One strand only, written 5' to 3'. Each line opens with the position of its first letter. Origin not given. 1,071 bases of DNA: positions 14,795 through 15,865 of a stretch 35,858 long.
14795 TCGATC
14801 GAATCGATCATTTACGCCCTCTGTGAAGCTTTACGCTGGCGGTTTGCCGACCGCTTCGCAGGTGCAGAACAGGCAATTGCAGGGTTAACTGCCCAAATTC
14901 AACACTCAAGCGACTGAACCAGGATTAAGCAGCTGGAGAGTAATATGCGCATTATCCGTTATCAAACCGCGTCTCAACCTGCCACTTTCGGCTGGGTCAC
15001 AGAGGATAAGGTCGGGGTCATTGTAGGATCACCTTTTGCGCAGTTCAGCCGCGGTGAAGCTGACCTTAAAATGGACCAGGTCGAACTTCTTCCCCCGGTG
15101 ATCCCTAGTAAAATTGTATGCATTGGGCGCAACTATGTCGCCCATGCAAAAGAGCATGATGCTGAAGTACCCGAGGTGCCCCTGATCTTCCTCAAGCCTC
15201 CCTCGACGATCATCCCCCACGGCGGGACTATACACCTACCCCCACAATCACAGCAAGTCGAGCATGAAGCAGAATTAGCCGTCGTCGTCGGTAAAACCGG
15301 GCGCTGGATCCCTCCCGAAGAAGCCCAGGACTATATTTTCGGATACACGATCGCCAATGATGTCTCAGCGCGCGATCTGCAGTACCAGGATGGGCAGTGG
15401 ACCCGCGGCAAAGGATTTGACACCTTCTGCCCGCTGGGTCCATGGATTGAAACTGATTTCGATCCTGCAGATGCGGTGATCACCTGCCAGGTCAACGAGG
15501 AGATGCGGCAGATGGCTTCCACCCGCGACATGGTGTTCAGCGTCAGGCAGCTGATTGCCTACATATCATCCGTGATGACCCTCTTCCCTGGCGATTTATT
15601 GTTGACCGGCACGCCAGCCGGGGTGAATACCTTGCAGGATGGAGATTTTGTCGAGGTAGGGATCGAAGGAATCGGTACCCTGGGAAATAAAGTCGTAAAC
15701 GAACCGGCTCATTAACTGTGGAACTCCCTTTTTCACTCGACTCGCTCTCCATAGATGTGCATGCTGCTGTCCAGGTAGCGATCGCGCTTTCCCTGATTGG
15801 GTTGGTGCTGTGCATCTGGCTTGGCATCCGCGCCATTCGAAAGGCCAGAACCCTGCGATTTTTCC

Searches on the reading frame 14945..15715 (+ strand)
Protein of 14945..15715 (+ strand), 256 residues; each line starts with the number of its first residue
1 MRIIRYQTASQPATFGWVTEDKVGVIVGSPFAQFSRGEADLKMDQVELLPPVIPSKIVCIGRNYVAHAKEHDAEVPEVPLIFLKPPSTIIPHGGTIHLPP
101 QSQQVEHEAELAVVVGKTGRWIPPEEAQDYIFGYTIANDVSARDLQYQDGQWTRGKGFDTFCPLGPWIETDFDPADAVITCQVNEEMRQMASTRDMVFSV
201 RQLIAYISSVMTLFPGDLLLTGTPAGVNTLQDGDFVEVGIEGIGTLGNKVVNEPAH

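Call 11: search_protein_families(library=pfam, proteins=[window:14945-15715:+])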
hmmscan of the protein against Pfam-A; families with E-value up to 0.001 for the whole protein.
window:14945-15715:+ (256 aa): 2 families
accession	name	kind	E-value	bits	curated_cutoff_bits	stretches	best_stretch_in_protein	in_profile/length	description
PF01557.24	FAA_hydrolase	-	9.1e-74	248.2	23.9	1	56-251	1-214/214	Fumarylacetoacetate (FAA) hydrolase C-terminal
PF10370.14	Rv2993c-like_N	-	2.1e-09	38.6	21.3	1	1-51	1-50/50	Rv2993c-like, N-terminal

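Call 65: find_encoding_contigs(protein=window:14945-15715:+, flank=10000, max_places=8)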
Protein window:14945-15715:+ (256 aa): 17 contigs read that carry it; 8 places shown.
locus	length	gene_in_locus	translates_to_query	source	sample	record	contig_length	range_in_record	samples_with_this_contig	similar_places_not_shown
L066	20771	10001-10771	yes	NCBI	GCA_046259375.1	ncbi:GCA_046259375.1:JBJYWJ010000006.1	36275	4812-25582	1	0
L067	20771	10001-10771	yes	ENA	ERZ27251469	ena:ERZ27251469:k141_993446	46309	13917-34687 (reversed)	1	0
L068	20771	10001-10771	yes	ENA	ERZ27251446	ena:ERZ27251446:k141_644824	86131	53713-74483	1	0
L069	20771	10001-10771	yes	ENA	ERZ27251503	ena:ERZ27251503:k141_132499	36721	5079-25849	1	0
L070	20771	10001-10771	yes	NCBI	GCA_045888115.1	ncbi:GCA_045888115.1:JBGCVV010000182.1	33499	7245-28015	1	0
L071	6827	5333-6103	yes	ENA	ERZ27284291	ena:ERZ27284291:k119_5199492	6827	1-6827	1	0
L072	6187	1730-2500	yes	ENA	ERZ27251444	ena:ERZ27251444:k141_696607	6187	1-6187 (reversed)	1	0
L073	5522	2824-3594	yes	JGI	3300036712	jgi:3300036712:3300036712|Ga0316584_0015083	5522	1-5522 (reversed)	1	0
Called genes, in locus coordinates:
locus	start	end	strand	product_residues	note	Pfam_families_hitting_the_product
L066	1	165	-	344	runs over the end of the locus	PF08100:Dimerisation, PF00891:Methyltransf_2, PF13489:Methyltransf_23 (weak), PF13649:Methyltransf_25, PF13847:Methyltransf_31 (weak)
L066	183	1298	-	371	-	PF01497:Peripla_BP_2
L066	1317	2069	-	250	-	PF00005:ABC_tran, PF13304:AAA_21 (faint)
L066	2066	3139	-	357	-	PF01032:FecCD, PF00950:ABC-3 (weak)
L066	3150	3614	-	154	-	PF01980:TrmO_N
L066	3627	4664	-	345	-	PF01073:3Beta_HSD, PF01370:Epimerase, PF04321:RmlD_sub_bind, PF13460:NAD_binding_10, PF16363:GDP_Man_Dehyd, PF02719:Polysacc_synt_2 (weak), PF07993:NAD_binding_4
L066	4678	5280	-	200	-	PF02663:FmdE, PF01258:zf-dskA_traR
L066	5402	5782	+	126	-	PF01475:FUR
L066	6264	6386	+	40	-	-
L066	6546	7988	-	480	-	PF00251:Glyco_hydro_32N, PF22847:Glyco_hydro_43_rel (faint), PF08244:Glyco_hydro_32C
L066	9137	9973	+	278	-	PF01418:HTH_6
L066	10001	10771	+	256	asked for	PF10370:Rv2993c-like_N, PF01557:FAA_hydrolase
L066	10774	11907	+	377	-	-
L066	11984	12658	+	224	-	PF03483:B3_4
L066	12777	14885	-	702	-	PF00496:SBP_bac_5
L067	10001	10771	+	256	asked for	PF10370:Rv2993c-like_N, PF01557:FAA_hydrolase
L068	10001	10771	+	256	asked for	PF10370:Rv2993c-like_N, PF01557:FAA_hydrolase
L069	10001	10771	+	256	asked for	PF10370:Rv2993c-like_N, PF01557:FAA_hydrolase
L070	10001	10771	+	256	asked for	PF10370:Rv2993c-like_N, PF01557:FAA_hydrolase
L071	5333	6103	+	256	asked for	PF10370:Rv2993c-like_N, PF01557:FAA_hydrolase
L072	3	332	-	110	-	?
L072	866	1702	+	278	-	PF01418:HTH_6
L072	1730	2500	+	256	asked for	PF10370:Rv2993c-like_N, PF01557:FAA_hydrolase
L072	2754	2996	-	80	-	-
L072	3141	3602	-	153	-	-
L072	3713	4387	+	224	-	PF03483:B3_4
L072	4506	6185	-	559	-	?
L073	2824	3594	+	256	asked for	PF10370:Rv2993c-like_N, PF01557:FAA_hydrolase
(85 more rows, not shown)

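Call 77: search_protein_families(library=pfam, proteins=[L072:3-332:-], max_evalue=0.01)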
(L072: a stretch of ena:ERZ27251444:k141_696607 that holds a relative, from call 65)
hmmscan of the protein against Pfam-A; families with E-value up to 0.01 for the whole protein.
L072:3-332:- (110 aa): 4 families
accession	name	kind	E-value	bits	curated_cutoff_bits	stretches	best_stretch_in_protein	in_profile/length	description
PF13188.13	PAS_8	-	6.8e-09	35.8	21.8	1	41-100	1-48/65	PAS domain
PF13426.13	PAS_9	-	0.00048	20.8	27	1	69-104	10-47/103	PAS domain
PF00989.32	PAS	-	0.00073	20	22.6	1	69-100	20-51/113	PAS fold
PF08448.16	PAS_4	-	0.0013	19.4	23.1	1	67-105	12-50/110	PAS fold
